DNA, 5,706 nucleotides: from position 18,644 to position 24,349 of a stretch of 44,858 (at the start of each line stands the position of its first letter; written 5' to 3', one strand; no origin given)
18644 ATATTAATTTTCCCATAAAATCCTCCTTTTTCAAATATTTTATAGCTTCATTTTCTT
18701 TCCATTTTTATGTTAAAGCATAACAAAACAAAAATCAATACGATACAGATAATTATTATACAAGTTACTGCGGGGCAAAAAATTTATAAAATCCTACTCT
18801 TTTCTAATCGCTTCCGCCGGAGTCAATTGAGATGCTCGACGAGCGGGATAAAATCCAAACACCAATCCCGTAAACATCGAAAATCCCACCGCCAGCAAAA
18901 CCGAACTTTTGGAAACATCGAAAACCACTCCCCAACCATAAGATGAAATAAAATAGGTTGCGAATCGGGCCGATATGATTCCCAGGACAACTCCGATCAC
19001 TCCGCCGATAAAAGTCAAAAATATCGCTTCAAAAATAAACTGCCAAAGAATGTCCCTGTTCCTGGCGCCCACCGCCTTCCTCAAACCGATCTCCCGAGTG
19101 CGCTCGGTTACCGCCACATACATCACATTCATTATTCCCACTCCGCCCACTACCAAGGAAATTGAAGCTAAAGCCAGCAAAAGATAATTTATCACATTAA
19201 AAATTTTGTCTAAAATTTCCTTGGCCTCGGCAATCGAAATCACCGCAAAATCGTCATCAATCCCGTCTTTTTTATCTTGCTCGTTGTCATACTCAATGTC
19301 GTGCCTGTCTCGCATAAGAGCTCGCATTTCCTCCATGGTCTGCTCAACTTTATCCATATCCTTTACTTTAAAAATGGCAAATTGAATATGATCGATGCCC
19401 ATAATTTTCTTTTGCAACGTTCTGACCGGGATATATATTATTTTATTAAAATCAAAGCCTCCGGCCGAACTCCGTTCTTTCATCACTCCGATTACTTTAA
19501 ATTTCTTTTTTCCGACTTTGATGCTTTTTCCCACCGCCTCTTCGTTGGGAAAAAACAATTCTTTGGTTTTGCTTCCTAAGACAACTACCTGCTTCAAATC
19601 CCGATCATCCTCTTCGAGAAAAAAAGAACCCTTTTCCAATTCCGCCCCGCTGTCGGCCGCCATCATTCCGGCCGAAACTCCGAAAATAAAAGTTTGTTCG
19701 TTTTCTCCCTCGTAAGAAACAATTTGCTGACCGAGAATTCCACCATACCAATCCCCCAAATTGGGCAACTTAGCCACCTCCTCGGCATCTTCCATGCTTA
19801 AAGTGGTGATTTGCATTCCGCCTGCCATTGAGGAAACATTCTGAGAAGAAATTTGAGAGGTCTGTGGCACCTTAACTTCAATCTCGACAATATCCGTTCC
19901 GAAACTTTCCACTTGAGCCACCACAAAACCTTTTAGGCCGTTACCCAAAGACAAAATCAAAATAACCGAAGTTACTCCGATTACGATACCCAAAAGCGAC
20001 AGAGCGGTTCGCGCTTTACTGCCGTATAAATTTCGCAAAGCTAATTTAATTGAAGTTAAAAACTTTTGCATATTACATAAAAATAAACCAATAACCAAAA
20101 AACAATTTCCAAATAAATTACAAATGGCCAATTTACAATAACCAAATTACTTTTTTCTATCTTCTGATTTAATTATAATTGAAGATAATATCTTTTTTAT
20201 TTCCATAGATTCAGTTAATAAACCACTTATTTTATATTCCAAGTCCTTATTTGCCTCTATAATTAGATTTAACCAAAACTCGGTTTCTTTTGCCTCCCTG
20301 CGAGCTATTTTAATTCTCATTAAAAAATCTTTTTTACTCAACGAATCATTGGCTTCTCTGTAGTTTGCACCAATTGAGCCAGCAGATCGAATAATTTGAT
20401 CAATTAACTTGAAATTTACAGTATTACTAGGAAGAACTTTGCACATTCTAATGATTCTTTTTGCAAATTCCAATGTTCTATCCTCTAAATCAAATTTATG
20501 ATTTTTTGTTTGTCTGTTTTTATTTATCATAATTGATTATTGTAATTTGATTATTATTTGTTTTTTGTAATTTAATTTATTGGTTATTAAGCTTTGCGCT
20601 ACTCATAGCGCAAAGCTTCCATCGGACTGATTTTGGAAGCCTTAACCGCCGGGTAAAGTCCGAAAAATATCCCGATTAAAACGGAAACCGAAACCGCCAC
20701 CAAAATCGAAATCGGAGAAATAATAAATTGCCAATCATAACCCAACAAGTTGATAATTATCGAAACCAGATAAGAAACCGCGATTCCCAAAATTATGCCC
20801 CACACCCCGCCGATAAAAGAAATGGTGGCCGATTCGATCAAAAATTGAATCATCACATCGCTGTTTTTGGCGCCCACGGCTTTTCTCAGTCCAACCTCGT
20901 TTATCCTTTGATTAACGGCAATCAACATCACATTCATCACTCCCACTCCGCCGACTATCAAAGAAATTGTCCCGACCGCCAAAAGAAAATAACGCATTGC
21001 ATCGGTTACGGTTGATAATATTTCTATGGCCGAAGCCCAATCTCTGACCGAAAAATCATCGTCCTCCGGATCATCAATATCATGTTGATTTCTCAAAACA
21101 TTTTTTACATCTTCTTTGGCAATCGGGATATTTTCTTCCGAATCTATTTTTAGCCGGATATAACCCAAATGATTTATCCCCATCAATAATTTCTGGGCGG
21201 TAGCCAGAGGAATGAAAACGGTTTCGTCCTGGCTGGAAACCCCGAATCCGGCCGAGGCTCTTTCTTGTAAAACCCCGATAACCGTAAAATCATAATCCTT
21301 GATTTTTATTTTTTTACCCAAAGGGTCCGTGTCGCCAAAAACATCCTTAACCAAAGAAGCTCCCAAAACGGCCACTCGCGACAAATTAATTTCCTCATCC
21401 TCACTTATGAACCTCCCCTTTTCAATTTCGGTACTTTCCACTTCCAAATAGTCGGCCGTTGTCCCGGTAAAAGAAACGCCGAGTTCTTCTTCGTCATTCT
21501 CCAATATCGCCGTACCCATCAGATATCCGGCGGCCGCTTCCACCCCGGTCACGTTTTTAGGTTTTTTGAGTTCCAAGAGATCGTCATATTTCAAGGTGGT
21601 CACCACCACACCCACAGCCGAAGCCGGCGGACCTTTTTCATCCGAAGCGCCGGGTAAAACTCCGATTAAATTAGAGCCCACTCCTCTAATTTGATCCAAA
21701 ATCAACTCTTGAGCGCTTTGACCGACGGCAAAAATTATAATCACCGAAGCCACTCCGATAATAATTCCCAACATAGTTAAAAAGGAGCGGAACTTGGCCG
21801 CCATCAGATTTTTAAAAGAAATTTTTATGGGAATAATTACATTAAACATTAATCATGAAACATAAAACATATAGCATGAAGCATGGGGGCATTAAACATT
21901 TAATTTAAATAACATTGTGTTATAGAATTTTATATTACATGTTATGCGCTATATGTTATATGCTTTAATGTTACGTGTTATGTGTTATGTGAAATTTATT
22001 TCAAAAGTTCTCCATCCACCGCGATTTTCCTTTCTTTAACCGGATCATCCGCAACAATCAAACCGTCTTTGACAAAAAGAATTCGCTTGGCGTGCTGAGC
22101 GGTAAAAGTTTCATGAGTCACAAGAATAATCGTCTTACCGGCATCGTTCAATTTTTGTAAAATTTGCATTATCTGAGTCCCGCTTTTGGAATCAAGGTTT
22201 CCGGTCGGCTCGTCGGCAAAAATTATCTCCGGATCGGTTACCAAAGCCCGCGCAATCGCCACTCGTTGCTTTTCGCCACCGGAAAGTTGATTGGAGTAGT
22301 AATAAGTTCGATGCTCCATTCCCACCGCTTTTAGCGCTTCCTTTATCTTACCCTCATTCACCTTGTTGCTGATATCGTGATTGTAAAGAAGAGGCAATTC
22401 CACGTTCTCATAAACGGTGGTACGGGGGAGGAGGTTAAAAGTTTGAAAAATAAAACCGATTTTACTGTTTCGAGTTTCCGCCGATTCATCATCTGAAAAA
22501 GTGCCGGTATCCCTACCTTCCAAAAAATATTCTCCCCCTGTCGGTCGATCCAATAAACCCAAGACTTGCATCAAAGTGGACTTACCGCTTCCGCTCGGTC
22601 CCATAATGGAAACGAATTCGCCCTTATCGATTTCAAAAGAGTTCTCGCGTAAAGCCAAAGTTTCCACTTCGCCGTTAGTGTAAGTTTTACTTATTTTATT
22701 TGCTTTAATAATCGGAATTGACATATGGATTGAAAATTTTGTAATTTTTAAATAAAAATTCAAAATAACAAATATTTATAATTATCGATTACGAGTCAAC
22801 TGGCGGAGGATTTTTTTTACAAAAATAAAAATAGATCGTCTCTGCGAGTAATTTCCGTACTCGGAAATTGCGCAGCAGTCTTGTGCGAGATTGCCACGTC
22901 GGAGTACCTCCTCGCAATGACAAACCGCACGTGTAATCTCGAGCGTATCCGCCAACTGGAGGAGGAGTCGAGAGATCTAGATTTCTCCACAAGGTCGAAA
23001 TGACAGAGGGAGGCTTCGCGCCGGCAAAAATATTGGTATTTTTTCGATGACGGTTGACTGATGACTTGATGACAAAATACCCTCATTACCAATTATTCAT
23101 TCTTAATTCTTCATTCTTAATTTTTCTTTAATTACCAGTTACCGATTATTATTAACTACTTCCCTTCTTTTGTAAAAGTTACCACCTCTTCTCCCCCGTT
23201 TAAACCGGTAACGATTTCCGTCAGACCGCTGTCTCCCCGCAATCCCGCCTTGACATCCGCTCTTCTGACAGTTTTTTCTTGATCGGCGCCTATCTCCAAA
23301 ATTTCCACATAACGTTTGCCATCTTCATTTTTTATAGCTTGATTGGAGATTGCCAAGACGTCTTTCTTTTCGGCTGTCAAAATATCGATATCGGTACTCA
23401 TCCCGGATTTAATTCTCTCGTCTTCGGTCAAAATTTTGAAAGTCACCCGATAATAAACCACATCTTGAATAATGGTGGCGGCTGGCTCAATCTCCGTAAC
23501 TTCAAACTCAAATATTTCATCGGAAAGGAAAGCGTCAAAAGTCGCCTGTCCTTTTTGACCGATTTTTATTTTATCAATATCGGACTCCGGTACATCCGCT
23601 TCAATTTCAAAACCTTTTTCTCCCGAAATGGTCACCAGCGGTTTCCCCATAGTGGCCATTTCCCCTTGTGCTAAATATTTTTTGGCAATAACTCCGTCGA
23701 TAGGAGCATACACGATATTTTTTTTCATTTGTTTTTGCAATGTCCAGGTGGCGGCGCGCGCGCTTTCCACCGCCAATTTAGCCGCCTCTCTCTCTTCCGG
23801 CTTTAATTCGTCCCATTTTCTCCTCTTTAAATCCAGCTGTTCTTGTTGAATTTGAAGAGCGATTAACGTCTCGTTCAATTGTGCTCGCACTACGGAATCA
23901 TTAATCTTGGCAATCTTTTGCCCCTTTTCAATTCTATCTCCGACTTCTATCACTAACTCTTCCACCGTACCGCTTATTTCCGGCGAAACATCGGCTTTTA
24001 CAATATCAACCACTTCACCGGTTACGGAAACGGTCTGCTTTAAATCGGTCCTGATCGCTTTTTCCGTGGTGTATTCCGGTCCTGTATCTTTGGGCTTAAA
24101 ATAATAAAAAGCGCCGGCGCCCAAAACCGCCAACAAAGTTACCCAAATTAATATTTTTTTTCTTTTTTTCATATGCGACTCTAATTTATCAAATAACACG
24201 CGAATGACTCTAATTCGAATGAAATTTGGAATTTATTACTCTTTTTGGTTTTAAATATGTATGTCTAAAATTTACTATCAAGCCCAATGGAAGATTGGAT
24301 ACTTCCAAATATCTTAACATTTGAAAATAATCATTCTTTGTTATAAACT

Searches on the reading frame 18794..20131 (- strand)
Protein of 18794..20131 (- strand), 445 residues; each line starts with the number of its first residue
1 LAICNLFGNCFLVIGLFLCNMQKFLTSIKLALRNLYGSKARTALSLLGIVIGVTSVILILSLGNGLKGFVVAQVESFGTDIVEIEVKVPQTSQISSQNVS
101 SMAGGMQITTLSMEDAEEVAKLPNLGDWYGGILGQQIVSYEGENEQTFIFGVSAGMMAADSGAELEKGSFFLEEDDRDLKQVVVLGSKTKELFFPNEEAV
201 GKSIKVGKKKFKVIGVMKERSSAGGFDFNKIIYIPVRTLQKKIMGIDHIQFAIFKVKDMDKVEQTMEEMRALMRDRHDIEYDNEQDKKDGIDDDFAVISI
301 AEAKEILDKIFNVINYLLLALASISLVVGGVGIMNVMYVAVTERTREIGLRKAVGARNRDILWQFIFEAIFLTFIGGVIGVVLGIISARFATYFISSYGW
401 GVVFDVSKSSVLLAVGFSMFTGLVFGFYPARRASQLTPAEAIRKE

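Call 80: search_protein_families(library=pfam, proteins=[window:18794-20131:-], max_evalue=0.00001)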
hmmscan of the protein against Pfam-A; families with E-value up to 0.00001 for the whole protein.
window:18794-20131:- (445 aa): 2 families
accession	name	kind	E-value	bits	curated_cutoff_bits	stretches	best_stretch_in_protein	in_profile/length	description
PF12704.14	MacB_PCD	-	1.8e-37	130.1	27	1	42-272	1-207/207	MacB-like periplasmic core domain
PF02687.27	FtsX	-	8.7e-22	77.9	25.5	1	321-438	3-120/120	FtsX-like permease C-terminal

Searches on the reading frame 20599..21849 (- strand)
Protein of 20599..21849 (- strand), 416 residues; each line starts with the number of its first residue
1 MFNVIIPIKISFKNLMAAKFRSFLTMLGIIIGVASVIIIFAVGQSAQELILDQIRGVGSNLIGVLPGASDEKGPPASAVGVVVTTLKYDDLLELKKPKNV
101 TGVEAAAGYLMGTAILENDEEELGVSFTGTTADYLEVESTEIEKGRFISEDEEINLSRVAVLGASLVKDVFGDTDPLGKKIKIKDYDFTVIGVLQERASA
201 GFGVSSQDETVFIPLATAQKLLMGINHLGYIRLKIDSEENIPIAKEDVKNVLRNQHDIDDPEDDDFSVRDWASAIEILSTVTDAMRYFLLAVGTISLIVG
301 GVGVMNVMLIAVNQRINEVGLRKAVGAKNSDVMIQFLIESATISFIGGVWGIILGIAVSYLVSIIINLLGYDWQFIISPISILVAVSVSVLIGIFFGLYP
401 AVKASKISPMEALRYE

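Call 80: search_protein_families(library=pfam, proteins=[window:20599-21849:-], max_evalue=0.00001)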
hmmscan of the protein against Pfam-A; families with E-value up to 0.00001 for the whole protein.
window:20599-21849:- (416 aa): 2 families
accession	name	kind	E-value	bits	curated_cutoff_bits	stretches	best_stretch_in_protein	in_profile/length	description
PF12704.14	MacB_PCD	-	6.4e-43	147.9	27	1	22-250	1-206/207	MacB-like periplasmic core domain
PF02687.27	FtsX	-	6.3e-22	78.3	25.5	1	292-409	3-120/120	FtsX-like permease C-terminal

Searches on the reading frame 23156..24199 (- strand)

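Call 80: search_protein_families(library=pfam, proteins=[window:23156-24199:-], max_evalue=0.00001)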
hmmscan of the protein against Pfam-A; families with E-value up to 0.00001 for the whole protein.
window:23156-24199:- (347 aa): 2 families
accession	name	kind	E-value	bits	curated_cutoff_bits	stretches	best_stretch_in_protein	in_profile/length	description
PF16576.10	HlyD_D23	-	3.7e-20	72.6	30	1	54-248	3-195/214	Barrel-sandwich domain of CusB or HlyD membrane-fusion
PF13437.12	HlyD_3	-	5.2e-19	69.4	22.2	1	163-266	2-106/106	HlyD family secretion protein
